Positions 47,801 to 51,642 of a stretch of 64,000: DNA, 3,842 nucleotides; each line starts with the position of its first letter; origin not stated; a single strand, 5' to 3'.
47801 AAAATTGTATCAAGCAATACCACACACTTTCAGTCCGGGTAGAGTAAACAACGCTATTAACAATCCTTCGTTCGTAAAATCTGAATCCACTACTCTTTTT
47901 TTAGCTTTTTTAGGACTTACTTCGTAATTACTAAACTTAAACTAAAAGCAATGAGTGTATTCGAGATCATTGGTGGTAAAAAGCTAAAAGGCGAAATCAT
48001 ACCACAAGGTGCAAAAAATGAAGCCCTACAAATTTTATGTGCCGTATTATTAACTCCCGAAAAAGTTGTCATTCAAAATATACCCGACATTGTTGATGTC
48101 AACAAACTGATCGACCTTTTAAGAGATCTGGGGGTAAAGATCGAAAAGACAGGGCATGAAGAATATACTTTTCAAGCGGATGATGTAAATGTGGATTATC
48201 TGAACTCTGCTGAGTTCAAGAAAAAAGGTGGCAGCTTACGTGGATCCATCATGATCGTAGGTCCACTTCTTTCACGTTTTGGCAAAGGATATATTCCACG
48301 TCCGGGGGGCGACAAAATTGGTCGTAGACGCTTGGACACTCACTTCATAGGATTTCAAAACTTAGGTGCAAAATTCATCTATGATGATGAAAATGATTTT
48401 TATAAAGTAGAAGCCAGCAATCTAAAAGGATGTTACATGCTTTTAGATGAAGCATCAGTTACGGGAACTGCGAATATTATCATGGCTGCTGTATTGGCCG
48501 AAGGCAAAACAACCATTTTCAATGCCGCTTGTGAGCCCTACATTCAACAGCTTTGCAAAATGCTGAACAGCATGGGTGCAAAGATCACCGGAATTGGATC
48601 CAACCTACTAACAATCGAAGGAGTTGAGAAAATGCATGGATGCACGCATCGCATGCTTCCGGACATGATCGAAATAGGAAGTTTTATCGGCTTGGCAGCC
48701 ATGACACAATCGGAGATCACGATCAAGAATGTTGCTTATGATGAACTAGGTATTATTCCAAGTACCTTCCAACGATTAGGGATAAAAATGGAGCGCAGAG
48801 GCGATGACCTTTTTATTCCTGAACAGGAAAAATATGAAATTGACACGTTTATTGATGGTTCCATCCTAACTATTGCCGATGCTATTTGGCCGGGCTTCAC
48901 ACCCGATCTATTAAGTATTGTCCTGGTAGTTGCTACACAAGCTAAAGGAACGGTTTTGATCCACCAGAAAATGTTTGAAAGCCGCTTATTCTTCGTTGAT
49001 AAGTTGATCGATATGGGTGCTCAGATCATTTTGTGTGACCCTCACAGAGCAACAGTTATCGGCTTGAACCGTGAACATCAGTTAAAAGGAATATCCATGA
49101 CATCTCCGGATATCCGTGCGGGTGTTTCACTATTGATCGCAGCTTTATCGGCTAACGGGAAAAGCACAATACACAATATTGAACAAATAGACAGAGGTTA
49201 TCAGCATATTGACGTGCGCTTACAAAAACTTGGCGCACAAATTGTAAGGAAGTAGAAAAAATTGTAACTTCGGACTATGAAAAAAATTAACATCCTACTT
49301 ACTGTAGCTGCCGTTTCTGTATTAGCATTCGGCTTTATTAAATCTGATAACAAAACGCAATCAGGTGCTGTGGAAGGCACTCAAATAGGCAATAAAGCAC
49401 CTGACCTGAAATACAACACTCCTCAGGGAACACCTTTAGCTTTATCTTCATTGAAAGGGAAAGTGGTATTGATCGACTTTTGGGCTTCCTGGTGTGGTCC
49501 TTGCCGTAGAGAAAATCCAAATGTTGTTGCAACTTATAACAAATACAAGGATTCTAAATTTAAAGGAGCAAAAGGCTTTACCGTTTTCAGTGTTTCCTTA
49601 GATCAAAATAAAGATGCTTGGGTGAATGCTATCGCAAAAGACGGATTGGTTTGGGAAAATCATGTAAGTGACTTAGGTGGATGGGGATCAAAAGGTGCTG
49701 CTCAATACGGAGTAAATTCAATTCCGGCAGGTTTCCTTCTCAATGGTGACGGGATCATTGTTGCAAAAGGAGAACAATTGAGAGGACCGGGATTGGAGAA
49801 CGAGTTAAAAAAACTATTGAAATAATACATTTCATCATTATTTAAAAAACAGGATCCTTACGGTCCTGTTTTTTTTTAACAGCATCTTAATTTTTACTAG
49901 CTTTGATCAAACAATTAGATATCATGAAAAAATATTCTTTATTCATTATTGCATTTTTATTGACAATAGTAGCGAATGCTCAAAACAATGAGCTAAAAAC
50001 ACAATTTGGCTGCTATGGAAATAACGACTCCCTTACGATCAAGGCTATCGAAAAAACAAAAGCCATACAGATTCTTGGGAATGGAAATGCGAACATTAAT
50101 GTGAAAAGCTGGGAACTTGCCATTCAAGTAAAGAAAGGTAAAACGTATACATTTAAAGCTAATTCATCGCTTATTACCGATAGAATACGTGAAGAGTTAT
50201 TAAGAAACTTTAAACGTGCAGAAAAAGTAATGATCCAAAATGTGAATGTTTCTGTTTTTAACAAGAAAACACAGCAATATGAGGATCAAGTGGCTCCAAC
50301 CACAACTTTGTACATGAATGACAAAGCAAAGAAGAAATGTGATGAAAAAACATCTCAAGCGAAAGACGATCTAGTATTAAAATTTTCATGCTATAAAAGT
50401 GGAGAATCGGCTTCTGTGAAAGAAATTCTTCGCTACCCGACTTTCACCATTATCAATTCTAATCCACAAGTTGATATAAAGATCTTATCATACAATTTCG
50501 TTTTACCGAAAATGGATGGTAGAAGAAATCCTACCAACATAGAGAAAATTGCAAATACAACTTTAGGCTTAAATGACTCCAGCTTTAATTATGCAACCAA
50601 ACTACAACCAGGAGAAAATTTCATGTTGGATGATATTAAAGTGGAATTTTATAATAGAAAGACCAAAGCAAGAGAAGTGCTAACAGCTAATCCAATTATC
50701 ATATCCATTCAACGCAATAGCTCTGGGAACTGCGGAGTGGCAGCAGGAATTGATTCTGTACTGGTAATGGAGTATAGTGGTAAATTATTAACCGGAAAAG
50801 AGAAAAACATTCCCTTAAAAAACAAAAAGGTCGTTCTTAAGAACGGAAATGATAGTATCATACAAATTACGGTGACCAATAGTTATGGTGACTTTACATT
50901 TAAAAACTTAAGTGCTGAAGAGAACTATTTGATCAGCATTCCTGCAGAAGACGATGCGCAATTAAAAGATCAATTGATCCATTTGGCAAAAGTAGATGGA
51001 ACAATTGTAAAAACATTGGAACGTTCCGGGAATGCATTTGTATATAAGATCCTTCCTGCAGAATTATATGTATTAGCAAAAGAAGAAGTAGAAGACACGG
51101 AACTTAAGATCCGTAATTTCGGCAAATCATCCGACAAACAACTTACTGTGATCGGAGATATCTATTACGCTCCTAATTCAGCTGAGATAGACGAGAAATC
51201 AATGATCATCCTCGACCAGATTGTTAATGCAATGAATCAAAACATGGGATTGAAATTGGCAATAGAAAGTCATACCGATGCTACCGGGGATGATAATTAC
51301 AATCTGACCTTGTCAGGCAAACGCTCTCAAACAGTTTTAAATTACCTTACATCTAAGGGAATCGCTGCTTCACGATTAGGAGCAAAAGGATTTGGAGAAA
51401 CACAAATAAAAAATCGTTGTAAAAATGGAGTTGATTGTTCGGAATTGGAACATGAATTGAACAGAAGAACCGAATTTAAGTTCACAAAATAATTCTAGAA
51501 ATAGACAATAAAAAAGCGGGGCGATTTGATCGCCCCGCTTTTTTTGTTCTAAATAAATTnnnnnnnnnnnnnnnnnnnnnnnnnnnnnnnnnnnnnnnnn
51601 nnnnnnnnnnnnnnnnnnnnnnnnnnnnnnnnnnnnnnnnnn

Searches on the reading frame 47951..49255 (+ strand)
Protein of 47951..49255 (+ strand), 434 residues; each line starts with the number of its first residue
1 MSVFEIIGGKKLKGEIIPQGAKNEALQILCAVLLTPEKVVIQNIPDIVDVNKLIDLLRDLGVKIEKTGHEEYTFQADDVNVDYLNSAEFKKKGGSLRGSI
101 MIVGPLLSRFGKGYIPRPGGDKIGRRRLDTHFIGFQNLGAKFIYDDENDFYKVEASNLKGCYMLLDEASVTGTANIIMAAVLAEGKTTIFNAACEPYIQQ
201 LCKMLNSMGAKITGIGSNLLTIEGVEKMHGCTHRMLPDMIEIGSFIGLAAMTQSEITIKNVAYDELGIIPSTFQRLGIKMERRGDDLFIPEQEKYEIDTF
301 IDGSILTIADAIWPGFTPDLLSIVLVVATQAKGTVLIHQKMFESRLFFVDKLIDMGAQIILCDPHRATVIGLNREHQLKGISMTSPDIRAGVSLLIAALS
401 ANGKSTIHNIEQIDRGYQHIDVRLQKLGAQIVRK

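Call 58: search_protein_families(library=pfam, proteins=[window:47951-49255:+], max_evalue=0.0001)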
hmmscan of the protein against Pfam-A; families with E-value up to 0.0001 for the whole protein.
window:47951-49255:+ (434 aa): 1 family
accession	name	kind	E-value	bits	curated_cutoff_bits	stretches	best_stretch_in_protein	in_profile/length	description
PF00275.25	EPSP_synthase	-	3.9e-65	220.6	22.8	1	8-420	3-413/417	EPSP synthase (3-phosphoshikimate 1-carboxyvinyltransferase)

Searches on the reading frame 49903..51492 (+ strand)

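Call 58: search_protein_families(library=pfam, proteins=[window:49903-51492:+], max_evalue=0.0001)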
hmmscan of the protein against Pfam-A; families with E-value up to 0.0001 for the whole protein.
window:49903-51492:+ (529 aa): 1 family
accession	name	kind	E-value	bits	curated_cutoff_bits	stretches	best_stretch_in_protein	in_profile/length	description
PF00691.25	OmpA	-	1.5e-18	67.4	27.2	1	421-510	1-92/98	OmpA family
